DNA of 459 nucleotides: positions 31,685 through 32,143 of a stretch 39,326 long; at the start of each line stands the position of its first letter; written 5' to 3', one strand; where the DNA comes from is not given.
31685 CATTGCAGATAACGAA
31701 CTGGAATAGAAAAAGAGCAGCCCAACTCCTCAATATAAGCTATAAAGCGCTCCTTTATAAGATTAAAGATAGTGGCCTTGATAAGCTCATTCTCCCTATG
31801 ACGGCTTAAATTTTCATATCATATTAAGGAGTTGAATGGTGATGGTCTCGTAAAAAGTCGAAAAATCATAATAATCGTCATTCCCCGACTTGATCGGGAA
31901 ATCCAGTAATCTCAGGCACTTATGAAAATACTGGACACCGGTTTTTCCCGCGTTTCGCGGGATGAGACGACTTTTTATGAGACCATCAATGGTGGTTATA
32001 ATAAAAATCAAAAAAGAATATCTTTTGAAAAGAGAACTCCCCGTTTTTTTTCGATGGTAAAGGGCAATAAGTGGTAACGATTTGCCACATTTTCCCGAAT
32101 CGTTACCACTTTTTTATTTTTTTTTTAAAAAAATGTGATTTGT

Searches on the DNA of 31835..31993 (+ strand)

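Call 63: search_dna_similar(query=window:31835-31993:+, collection=plasmids, mode=distant, max_evalue=1, max_rows=20)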
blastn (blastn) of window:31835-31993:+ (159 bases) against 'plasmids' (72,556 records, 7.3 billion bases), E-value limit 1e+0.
No match.
